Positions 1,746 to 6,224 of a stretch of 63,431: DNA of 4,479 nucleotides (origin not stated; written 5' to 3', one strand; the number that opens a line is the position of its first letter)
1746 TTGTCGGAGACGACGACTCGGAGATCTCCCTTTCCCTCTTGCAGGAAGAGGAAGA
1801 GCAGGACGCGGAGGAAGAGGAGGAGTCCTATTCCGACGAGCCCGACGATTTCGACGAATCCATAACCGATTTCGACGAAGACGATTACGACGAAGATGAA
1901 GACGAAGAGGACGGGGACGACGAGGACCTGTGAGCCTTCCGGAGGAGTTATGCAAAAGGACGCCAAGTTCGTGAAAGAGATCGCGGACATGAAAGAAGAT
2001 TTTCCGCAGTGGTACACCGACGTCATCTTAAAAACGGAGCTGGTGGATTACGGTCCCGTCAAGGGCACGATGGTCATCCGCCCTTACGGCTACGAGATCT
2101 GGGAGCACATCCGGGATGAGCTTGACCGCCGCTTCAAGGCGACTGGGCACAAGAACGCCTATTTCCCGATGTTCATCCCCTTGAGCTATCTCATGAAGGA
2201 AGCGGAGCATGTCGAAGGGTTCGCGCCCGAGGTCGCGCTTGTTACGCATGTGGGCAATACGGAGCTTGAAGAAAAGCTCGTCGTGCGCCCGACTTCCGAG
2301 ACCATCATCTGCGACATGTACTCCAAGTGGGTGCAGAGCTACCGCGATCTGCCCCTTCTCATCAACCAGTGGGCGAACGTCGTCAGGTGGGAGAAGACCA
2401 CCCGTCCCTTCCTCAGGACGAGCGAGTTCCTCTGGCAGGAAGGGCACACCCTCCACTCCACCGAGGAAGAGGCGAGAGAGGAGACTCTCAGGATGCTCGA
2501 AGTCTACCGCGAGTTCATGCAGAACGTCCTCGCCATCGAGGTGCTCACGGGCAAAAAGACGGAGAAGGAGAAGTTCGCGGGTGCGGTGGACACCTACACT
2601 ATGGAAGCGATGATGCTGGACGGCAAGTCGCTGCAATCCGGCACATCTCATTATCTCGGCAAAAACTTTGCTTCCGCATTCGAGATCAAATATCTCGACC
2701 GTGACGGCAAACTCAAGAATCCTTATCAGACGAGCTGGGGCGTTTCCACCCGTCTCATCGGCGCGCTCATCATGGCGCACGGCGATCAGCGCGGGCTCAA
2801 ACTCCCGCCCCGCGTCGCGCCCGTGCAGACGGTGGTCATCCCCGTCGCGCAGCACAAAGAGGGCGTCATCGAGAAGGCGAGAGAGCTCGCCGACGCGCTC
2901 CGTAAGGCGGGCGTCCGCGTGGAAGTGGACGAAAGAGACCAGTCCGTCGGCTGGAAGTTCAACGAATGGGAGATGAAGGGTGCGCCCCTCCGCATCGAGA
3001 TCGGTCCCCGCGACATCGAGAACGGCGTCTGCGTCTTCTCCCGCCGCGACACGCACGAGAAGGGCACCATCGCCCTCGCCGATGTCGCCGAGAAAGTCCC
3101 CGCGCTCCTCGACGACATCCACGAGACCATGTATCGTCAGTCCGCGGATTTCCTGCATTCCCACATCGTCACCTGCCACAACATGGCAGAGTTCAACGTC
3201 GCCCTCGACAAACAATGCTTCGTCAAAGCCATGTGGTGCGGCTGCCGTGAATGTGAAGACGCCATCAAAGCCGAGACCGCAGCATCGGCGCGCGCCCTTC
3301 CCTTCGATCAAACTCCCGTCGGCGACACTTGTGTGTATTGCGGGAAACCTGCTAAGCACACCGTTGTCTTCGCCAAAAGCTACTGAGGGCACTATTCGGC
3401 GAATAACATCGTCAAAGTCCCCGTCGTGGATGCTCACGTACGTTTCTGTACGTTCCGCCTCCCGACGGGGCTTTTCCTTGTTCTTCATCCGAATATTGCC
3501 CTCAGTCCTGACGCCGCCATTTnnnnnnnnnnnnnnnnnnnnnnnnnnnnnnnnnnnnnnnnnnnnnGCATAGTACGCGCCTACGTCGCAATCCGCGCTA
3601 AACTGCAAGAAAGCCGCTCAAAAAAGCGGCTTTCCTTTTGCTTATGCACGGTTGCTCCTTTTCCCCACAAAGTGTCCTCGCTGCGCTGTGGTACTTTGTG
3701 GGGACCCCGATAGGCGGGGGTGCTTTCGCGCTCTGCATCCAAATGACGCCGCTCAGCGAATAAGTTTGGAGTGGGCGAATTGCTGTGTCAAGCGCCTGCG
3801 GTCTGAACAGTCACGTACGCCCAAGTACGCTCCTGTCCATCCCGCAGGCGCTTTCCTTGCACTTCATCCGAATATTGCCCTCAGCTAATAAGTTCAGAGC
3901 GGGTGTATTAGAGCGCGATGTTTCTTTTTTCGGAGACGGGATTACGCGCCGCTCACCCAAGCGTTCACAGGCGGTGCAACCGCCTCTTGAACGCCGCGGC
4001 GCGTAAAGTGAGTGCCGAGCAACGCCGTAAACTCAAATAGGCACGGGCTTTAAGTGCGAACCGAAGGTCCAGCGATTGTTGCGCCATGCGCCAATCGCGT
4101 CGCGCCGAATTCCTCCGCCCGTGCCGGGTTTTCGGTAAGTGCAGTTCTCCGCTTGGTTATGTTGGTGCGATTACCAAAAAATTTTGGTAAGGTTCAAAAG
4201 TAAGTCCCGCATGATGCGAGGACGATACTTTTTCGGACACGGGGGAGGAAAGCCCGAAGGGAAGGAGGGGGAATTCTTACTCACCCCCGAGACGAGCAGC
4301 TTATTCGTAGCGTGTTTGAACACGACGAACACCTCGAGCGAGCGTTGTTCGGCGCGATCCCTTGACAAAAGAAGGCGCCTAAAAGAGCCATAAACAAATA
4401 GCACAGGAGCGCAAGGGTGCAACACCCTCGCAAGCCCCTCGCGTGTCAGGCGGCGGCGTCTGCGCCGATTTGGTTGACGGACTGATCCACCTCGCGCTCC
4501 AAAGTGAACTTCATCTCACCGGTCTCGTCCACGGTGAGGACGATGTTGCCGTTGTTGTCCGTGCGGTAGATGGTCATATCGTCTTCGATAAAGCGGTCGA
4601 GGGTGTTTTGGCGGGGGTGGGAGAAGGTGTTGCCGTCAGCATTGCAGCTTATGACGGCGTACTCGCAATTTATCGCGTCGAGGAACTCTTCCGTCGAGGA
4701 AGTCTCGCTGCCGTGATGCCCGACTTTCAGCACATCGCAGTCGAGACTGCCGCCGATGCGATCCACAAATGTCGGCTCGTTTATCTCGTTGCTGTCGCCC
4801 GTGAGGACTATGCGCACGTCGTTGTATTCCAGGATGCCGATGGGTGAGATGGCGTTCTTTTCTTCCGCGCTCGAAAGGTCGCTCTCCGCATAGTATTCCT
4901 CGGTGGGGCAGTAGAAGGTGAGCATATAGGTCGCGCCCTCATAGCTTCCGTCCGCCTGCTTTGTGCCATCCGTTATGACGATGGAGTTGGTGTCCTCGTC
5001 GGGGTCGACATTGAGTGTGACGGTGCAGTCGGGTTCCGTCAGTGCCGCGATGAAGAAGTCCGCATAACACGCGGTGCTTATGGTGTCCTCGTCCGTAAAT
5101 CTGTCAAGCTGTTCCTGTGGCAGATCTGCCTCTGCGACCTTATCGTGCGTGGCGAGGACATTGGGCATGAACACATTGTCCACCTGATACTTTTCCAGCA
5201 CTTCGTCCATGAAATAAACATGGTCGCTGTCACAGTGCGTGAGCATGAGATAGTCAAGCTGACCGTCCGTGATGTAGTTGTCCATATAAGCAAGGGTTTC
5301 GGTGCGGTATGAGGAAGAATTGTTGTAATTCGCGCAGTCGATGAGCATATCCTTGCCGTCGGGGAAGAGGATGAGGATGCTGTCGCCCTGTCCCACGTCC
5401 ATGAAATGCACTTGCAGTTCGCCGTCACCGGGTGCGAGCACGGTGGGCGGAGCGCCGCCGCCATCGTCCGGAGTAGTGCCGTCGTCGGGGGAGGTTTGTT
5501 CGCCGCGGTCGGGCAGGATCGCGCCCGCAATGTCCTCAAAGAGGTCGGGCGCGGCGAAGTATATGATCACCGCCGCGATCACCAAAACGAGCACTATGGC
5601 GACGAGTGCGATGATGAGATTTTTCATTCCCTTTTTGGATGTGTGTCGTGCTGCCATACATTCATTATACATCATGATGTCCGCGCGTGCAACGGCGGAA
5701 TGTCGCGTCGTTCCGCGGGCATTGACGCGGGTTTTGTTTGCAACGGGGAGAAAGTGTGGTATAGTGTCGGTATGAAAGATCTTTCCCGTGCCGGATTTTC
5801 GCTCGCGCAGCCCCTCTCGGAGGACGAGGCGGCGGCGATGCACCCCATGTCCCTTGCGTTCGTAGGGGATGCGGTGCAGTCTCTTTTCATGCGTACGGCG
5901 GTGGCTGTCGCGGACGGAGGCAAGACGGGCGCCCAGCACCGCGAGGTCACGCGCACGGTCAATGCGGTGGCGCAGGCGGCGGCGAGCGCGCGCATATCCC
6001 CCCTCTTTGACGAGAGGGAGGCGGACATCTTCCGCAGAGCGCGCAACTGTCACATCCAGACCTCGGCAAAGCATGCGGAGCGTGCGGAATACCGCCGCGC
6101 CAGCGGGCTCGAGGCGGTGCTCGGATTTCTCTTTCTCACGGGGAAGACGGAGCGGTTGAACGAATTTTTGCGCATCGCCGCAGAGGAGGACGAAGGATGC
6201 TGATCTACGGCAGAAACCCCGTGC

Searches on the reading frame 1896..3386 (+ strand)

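Call 36: search_protein_families(library=pfam, proteins=[window:1896-3386:+])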
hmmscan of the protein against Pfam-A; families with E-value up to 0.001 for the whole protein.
window:1896-3386:+ (496 aa): 3 families
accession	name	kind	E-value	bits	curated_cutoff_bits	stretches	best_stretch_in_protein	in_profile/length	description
PF03129.25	HGTP_anticodon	-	4.2e-25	88.2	21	1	311-402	1-92/94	Anticodon binding domain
PF00587.30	tRNA-synt_2b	-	6.3e-24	85.4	29.3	1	123-292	6-176/179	tRNA synthetase class II core domain (G, H, P, S and T)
PF09180.16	ProRS-C_1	-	1.1e-23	83.6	31.5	1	431-496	2-71/71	Prolyl-tRNA synthetase, C-terminal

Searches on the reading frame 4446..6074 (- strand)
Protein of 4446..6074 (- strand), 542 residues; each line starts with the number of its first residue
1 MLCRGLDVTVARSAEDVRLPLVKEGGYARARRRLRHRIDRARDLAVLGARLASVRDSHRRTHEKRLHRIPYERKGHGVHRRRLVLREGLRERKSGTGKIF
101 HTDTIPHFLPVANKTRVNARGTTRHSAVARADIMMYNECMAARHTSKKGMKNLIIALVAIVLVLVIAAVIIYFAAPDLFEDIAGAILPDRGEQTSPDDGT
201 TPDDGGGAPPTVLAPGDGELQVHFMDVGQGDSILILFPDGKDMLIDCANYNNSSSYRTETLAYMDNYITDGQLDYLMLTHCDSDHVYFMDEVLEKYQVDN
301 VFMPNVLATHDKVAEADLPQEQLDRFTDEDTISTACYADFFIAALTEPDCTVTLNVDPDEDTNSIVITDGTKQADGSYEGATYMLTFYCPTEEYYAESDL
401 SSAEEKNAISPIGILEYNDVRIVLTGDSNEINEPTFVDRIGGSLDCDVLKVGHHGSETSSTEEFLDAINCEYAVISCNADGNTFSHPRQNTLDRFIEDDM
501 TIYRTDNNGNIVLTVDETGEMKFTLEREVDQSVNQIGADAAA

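Call 14: find_encoding_contigs(protein=window:4446-6074:-, flank=10000, max_places=3)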
Protein window:4446-6074:- (542 aa): no gene with exactly this product is on record in the collection.

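Call 36: search_protein_families(library=pfam, proteins=[window:4446-6074:-])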
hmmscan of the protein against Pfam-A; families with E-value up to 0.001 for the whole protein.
window:4446-6074:- (542 aa): 2 families
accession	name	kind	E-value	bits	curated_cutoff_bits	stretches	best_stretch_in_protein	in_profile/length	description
PF00753.33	Lactamase_B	-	3.9e-12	47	22.7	2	226-301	2-72/196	Metallo-beta-lactamase superfamily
PF06024.17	Orf78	-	0.00066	20.4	29.4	0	103-173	15-84/101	Orf78 (ac78)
